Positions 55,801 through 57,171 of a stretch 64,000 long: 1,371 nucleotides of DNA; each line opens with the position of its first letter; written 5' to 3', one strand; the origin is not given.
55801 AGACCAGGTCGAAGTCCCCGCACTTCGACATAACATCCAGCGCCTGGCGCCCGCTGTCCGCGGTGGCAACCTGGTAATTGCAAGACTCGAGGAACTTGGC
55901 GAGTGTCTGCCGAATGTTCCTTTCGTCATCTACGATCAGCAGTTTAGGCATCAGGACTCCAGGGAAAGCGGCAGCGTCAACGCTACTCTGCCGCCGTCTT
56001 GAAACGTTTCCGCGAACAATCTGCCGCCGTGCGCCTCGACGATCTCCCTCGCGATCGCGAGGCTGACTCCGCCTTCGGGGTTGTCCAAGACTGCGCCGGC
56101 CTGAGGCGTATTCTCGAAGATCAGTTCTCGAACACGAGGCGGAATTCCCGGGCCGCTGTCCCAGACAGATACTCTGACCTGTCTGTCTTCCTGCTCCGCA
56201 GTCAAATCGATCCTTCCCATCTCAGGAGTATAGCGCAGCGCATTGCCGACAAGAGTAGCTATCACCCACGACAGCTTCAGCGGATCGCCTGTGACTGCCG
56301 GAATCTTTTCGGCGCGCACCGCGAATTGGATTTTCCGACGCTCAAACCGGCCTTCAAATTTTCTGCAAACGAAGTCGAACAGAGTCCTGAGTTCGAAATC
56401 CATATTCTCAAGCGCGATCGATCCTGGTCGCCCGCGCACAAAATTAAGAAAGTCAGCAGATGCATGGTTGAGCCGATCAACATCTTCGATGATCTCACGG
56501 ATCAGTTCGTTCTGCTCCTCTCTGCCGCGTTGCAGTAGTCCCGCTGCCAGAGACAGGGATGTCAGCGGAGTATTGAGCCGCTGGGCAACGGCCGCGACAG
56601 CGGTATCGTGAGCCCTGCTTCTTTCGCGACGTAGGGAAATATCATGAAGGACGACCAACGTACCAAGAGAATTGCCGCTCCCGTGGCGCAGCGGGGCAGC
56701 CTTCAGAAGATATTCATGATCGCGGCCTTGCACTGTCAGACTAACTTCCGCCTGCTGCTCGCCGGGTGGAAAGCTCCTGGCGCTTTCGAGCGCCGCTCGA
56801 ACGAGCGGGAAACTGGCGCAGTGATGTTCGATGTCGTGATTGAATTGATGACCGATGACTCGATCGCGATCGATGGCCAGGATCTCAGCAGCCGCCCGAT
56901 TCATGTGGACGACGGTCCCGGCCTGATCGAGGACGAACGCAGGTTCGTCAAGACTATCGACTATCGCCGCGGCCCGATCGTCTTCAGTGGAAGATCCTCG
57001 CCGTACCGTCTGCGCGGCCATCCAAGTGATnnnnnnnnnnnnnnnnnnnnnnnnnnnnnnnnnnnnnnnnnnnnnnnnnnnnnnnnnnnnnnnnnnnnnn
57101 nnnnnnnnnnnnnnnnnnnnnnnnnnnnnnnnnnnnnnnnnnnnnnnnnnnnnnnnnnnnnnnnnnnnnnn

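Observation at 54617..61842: kdpFABC operon wired to sigma-54: candidate -24/-12 promoter upstream, enhancer-like palindrome, and a PAS histidine kinase + NtrC-family activator replacing KdpD/KdpE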

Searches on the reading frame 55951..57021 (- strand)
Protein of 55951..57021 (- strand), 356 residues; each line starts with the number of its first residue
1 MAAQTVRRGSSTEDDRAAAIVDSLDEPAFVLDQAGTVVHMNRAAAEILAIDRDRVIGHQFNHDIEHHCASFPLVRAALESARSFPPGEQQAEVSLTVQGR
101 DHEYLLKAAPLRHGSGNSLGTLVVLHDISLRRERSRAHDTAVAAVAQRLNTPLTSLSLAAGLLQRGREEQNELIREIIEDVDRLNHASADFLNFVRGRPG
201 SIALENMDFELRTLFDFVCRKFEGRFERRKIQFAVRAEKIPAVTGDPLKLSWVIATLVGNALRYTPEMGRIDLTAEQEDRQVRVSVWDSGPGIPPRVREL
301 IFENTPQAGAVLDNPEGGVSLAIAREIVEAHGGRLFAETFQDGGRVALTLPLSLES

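Call 6: search_protein_families(library=pfam, proteins=[window:55951-57021:-], max_evalue=0.01)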
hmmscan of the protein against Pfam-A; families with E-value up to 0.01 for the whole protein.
window:55951-57021:- (356 aa): 9 families
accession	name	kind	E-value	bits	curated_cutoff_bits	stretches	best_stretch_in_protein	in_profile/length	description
PF02518.31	HATPase_c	-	1.5e-19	70.9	26.4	1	245-352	1-109/111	Histidine kinase-, DNA gyrase B-, and HSP90-like ATPase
PF00989.32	PAS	-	8.7e-15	55.2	22.6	1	18-128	4-113/113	PAS fold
PF08448.16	PAS_4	-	6e-13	49.4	23.1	1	21-133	1-110/110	PAS fold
PF00512.31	HisKA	-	4.1e-11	43.2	26.9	1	140-198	4-64/66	His Kinase A (phospho-acceptor) domain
PF13426.13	PAS_9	-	1.1e-06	29.3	27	1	27-129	3-102/103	PAS domain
PF13188.13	PAS_8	-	6.3e-05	23.2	21.8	1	18-60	4-43/65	PAS domain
PF13581.12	HATPase_c_2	-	0.00016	22.1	27.4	1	261-329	43-110/127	Histidine kinase-like ATPase domain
PF24820.1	Diguanyl_cycl_sensor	-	0.00098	19.5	28.1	1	21-65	2-46/109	Diguanylate cyclase-like sensor domain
PF17765.7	MLTR_LBD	-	0.0087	16.6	26.3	0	18-49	6-38/168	MmyB-like transcription regulator ligand binding domain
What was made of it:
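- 55951..57021 (-): Cytoplasmic PAS-DHp-CA protein, 356 aa, derived from a histidine kinase but lacking the phospho-acceptor His (Q147). Pfam PAS, HisKA and HATPase_c (call 6).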

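Call 16: find_homologous_proteins(query=window:55951-57021:-, max_evalue=1e-10)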
Query window:55951-57021:- (356 aa): 1512 proteins with E <= 1e-10 among 8000 candidates; the best 120 are listed.
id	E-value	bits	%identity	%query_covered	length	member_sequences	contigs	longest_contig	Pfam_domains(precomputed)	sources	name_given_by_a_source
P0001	3.0e-204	696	100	89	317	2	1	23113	PF08448.17,PF02518.32,PF00512.32,PF00989.32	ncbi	-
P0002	1.2e-184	631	85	96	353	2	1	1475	PF13426.14,PF13188.14,PF08448.17,PF02518.32,PF00512.32,PF00989.32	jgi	jgi:PAS domain S-box-containing protein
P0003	3.5e-180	617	82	97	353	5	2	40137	PF13426.14,PF13188.14,PF08448.17,PF02518.32,PF00512.32,PF00989.32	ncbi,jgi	-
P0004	1.1e-176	605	80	100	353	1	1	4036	PF08448.17,PF02518.32,PF00512.32,PF00989.32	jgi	jgi:PAS domain S-box-containing protein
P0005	6.0e-172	590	79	98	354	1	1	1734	PF13426.14,PF08448.17,PF02518.32,PF00512.32,PF00989.32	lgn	-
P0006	3.8e-171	587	78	100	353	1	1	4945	PF13426.14,PF13188.14,PF08448.17,PF02518.32,PF00512.32,PF00989.32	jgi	jgi:PAS domain S-box-containing protein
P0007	8.3e-170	583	79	97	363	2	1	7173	PF13188.14,PF08448.17,PF02518.32,PF00512.32,PF00989.32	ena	-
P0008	3.3e-168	577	78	96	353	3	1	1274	PF13188.14,PF08448.17,PF02518.32,PF00512.32,PF00989.32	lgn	-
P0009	3.2e-167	574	78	97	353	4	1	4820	PF13426.14,PF13188.14,PF08448.17,PF02518.32,PF00512.32,PF00989.32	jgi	jgi:PAS domain S-box-containing protein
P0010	4.1e-163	561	77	93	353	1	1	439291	PF13426.14,PF13188.14,PF08448.17,PF02518.32,PF00512.32,PF00989.32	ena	-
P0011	4.8e-163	560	76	97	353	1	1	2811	PF08448.17,PF02518.32,PF00512.32,PF00989.32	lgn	-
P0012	4.9e-163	560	75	100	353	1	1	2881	PF13426.14,PF08448.17,PF02518.32,PF00512.32,PF00989.32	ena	-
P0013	1.3e-160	552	76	97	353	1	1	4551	PF08448.17,PF02518.32,PF00512.32,PF00989.32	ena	-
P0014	1.6e-160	552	74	96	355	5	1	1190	PF08448.17,PF02518.32,PF00512.32,PF00989.32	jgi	jgi:PAS domain S-box-containing protein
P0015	3.9e-153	528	71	100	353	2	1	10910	PF13426.14,PF08448.17,PF02518.32,PF00512.32,PF00989.32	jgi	jgi:PAS domain S-box-containing protein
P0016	4.2e-153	528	74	96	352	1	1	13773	PF08448.17,PF02518.32,PF00512.32,PF00989.32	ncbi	-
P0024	2.2e-120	420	60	97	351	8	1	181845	PF08448.17,PF02518.32,PF00512.32,PF00989.32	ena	-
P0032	1.2e-115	405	57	97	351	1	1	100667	PF08448.17,PF02518.32,PF00512.32,PF00989.32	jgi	jgi:signal transduction histidine kinase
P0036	1.1e-109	385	53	96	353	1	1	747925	PF13426.14,PF13188.14,PF08448.17,PF02518.32,PF00512.32,PF00989.32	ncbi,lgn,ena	-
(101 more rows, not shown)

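Call 19: find_related_loci(query=A1, collection=genome_contigs, flank=10000)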
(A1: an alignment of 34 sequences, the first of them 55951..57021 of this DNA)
Query A1 (356 aa) in genome_contigs; peptide patterns used: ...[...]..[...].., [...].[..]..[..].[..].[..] (x = any residue, [..] = any of these).
600 stretches matched a pattern (row limit reached: there are more); 555 encode a relative of the query (tblastn E <= 1e-3); the best 80 are kept; 80 distinct loci.
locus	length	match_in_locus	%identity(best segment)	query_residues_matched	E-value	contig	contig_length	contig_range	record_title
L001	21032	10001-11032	58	11-356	3e-124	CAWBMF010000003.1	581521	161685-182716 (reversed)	MAG: uncultured delta proteobacterium isolate MFD00731.bin.1.188 genome assembly, contig: contig_20240, whole genome sho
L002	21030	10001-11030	56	11-353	1e-88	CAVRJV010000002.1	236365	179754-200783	MAG: uncultured delta proteobacterium isolate MFD05580.bin.2.15 genome assembly, contig: contig_27221, whole genome shot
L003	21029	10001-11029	42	13-353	1e-81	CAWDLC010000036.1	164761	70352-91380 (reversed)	MAG: Candidatus Binataceae bacterium isolate MFD04492.bin.2.156 genome assembly, contig: contig_73789, whole genome shot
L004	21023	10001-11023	43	13-351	4e-81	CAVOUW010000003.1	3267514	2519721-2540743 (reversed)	MAG: uncultured delta proteobacterium isolate MFD10064.bin.1.24 genome assembly, contig: contig_9770, whole genome shotg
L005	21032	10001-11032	42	10-353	8e-81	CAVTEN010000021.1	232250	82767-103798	MAG: uncultured delta proteobacterium isolate MFD00964.bin.2.270 genome assembly, contig: contig_29804, whole genome sho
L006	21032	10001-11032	42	10-353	9e-80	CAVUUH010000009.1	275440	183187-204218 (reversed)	MAG: uncultured delta proteobacterium isolate MFD00964.bin.2.3 genome assembly, contig: contig_118268, whole genome shot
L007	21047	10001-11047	40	13-355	6e-79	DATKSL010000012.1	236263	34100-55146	MAG TPA_asm: Candidatus Binataceae bacterium isolate SMAG_U14053 k141_1373676, whole genome shotgun sequence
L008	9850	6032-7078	39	13-356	3e-75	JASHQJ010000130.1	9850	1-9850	MAG: Candidatus Binataceae bacterium isolate JOPF072 JOPF_AWAY_contig_378858, whole genome shotgun sequence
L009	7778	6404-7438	39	13-353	2e-74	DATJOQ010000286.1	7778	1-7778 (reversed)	MAG TPA_asm: Candidatus Binataceae bacterium isolate SMAG_U14891 k141_4301588, whole genome shotgun sequence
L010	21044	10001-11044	39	13-355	5e-73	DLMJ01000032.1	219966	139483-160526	MAG TPA_asm: Candidatus Binatus soli isolate UBA7539 UBA7539_contig_281, whole genome shotgun sequence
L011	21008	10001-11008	38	13-344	1e-72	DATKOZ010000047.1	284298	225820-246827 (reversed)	MAG TPA_asm: Candidatus Binataceae bacterium isolate SMAG_U14778 k141_2145816, whole genome shotgun sequence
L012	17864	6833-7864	40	13-352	2e-72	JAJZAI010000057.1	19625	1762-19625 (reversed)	MAG: Deltaproteobacteria bacterium isolate FK5.bin90 NODE_3549_length_19625_cov_2.341727, whole genome shotgun sequence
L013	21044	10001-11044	38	13-355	1e-71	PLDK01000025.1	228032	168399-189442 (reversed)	MAG: Deltaproteobacteria bacterium isolate palsa_1114 73.20111000_P2D.7_contig_521, whole genome shotgun sequence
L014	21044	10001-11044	39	13-355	6e-72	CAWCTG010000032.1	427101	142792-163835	MAG: Candidatus Binataceae bacterium isolate MFD03399.bin.1.12 genome assembly, contig: contig_9390, whole genome shotgu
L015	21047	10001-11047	37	13-355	4e-71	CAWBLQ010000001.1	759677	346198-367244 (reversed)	MAG: Candidatus Binataceae bacterium isolate MFD02248.bin.1.59 genome assembly, contig: contig_10777, whole genome shotg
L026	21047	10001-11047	37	13-355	6e-68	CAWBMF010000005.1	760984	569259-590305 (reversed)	MAG: uncultured delta proteobacterium isolate MFD00731.bin.1.188 genome assembly, contig: contig_3101, whole genome shot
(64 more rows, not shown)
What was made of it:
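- One MAG holds both a short-form and a long-form locus (L001 and L026, call 19).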

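Call 35: search_solved_structures(query=window:55951-57021:-, max_evalue=0.001, show_alignments=3)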
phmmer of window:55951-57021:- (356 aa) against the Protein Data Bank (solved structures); distinct sequences matched with E-value up to 0.001: 56.
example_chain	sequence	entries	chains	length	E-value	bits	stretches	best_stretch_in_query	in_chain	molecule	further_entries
8u4x_A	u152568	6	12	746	6.3e-21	78.4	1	126-352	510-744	histidine kinase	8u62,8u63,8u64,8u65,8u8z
3a0r_A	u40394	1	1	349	3.8e-20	75.9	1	18-351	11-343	Sensor protein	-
4i5s_A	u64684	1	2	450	3e-19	72.9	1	107-351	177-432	Putative histidine kinase CovS; VicK-like protein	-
9jfj_A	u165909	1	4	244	1.2e-17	67.7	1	124-352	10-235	Sensor histidine kinase ZraS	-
7z8n_A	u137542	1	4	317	2.3e-16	63.4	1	133-345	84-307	Histidine kinase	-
7zp0_A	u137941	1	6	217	9.3e-16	61.4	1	141-351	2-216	Sensor protein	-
3a0t_A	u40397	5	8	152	1.3e-15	60.9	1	205-351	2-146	Sensor protein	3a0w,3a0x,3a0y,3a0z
4q20_A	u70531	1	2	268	2.1e-14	57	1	133-344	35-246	Sensor protein DivL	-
6lgq_C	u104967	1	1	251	1.3e-13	54.4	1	139-351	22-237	Histidine kinase KdpD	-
4biz_A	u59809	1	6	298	1.4e-13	54.3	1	137-352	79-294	SENSOR PROTEIN CPXA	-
3sl2_A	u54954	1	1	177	1.5e-13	54.2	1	240-353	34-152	Sensor histidine kinase yycG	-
4biw_A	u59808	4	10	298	2.4e-13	53.5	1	137-352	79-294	SENSOR PROTEIN CPXA | Sensor histidine kinase CpxA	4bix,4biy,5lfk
4biu_A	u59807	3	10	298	2.6e-13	53.4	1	137-352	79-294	SENSOR PROTEIN CPXA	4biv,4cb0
2c2a_A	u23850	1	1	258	3.8e-13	52.9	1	136-345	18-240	SENSOR HISTIDINE KINASE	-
3dge_A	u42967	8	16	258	3.8e-13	52.9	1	136-345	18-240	Sensor protein | Histidine kinase | Sensor histidine kinase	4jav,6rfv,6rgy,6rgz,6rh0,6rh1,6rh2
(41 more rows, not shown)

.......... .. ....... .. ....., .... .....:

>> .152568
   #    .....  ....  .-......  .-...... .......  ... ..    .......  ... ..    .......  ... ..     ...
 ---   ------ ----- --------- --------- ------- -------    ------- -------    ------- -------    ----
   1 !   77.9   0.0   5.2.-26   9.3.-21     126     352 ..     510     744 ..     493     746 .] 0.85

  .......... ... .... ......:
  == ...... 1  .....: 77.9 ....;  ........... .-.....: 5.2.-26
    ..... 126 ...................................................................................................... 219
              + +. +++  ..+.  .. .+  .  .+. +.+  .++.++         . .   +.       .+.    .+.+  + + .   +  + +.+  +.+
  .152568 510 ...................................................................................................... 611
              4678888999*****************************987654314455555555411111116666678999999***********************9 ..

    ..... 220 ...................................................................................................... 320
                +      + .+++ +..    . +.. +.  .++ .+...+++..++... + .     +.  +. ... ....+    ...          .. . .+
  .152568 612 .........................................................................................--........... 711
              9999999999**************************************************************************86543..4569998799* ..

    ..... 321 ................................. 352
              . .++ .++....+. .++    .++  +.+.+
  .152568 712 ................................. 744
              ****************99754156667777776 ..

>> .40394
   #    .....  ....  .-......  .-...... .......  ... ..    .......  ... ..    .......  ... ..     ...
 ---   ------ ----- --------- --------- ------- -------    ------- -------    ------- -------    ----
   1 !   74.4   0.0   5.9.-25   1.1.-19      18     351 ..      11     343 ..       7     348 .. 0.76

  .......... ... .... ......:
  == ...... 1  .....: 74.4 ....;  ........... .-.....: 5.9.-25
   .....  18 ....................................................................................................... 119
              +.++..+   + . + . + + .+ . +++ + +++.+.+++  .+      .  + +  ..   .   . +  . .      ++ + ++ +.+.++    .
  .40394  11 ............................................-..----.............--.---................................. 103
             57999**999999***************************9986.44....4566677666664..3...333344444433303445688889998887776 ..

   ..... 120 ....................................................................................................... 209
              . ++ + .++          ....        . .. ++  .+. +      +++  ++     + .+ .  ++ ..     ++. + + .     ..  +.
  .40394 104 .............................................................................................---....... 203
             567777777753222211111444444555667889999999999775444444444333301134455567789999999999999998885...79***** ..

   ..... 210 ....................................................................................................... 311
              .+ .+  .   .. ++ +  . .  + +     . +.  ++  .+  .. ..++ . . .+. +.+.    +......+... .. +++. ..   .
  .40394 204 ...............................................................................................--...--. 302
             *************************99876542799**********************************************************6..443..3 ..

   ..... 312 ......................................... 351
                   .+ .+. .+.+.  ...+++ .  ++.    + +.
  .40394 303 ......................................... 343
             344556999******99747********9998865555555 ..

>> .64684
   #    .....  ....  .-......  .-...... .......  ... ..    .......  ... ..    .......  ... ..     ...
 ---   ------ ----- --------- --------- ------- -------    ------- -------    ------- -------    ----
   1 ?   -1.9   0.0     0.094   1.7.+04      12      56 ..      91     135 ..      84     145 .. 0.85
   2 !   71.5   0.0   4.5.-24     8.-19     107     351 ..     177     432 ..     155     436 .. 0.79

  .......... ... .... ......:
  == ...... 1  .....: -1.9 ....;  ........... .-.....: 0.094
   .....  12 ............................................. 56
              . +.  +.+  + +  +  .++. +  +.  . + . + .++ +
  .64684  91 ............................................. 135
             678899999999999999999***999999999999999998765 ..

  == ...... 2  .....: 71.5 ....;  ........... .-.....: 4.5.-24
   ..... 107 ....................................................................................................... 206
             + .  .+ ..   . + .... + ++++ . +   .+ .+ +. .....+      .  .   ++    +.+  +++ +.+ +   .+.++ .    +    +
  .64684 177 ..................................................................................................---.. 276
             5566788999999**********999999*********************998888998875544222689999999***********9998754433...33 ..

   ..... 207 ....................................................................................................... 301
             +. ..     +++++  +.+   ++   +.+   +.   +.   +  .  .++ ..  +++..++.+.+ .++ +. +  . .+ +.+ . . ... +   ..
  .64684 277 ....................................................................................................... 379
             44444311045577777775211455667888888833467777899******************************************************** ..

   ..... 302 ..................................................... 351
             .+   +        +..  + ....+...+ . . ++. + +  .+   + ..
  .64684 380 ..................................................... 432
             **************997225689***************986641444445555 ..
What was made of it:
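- On HisKA-type sensor histidine kinase: The H-box is A-Q147-R-L-N-T-P-L. Q147 aligns with the His of VicK, ThkA and 8u4x (call 35).
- Q147 aligns with the phospho-His of VicK, ThkA and 8u4x (call 35).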

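Call 38: find_encoding_contigs(protein=P0003, flank=10000, max_places=3)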
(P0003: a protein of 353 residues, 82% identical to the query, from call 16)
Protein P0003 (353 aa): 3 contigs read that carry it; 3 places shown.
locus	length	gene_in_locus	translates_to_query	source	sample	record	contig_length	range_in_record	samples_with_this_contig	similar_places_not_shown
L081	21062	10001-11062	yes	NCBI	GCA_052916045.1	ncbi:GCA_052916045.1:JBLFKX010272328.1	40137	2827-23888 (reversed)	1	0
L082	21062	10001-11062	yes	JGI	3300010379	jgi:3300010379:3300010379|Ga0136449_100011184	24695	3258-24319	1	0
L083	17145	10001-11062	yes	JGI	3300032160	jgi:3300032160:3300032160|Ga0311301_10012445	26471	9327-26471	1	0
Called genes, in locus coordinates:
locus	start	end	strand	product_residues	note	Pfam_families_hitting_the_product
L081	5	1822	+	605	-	PF03814:KdpA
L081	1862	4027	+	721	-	PF00122:E1-E2_ATPase, PF00702:Hydrolase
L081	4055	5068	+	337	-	PF02669:KdpC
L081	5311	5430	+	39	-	-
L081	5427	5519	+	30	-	PF09604:Potass_KdpF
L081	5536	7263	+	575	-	PF03814:KdpA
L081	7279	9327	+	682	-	PF00122:E1-E2_ATPase, PF00702:Hydrolase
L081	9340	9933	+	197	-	PF02669:KdpC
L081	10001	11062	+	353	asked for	PF00989:PAS, PF13188:PAS_8 (faint), PF08448:PAS_4, PF13426:PAS_9 (weak), PF00512:HisKA, PF02518:HATPase_c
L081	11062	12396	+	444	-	PF00072:Response_reg, PF00158:Sigma54_activat, PF01078:Mg_chelatase (weak), PF14532:Sigma54_activ_2, PF00004:AAA (weak), PF07728:AAA_5 (weak), PF25601:AAA_lid_14, PF02954:HTH_8, +3 more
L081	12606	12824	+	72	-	-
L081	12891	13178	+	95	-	-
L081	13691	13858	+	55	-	-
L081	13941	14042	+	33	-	-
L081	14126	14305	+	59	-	-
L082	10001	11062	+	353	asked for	PF00989:PAS, PF13188:PAS_8 (faint), PF08448:PAS_4, PF13426:PAS_9 (weak), PF00512:HisKA, PF02518:HATPase_c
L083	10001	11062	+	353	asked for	PF00989:PAS, PF13188:PAS_8 (faint), PF08448:PAS_4, PF13426:PAS_9 (weak), PF00512:HisKA, PF02518:HATPase_c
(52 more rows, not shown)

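Call 39: find_encoding_contigs(protein=P0010, flank=10000, max_places=3)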
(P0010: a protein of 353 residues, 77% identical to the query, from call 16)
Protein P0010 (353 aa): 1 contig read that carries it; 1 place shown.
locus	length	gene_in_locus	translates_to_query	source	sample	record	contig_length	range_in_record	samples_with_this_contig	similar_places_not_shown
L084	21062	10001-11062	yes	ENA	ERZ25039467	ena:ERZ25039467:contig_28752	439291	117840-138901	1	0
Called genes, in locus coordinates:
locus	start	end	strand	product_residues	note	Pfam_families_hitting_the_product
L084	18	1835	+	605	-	PF03814:KdpA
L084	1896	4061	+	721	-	PF00122:E1-E2_ATPase, PF00702:Hydrolase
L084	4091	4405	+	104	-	PF02669:KdpC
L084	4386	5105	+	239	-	PF02669:KdpC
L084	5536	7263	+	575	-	PF03814:KdpA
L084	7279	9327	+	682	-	PF00122:E1-E2_ATPase, PF00702:Hydrolase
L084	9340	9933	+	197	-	PF02669:KdpC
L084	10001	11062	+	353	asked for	PF00989:PAS, PF13188:PAS_8 (faint), PF08448:PAS_4, PF13426:PAS_9 (weak), PF00512:HisKA, PF02518:HATPase_c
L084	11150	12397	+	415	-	PF00072:Response_reg, PF00158:Sigma54_activat, PF01078:Mg_chelatase (weak), PF14532:Sigma54_activ_2, PF00004:AAA (weak), PF07728:AAA_5, PF25601:AAA_lid_14, PF02954:HTH_8, +2 more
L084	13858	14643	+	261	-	PF04909:Amidohydro_2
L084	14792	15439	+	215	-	-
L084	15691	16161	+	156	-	-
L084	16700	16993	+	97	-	-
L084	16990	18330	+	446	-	PF00296:Bac_luciferase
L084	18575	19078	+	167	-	PF00561:Abhydrolase_1, PF12697:Abhydrolase_6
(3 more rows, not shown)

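Call 40: find_encoding_contigs(protein=P0024, flank=10000, max_places=3)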
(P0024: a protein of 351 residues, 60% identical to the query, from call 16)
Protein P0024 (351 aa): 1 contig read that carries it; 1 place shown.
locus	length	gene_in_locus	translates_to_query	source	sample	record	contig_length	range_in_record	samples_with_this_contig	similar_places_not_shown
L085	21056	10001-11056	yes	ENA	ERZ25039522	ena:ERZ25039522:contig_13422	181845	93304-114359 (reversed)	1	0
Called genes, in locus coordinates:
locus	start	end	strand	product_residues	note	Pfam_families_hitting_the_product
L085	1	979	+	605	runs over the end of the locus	PF03814:KdpA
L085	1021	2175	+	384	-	PF00122:E1-E2_ATPase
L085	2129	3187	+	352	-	PF00702:Hydrolase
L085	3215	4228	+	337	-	PF02669:KdpC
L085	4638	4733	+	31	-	-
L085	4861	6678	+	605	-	PF03814:KdpA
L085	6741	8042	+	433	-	PF00122:E1-E2_ATPase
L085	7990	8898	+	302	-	PF00702:Hydrolase, PF08282:Hydrolase_3 (faint)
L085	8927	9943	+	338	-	PF02669:KdpC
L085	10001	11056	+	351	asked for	PF00989:PAS (faint), PF08448:PAS_4 (weak), PF00512:HisKA, PF02518:HATPase_c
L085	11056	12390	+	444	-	PF00072:Response_reg, PF00158:Sigma54_activat, PF01078:Mg_chelatase (weak), PF14532:Sigma54_activ_2, PF00004:AAA (weak), PF07724:AAA_2 (weak), PF25601:AAA_lid_14, PF02954:HTH_8, +2 more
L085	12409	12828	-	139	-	PF04075:F420H2_quin_red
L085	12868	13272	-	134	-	PF00293:NUDIX, PF14815:NUDIX_4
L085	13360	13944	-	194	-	PF02525:Flavodoxin_2 (weak), PF03358:FMN_red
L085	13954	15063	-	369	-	PF00296:Bac_luciferase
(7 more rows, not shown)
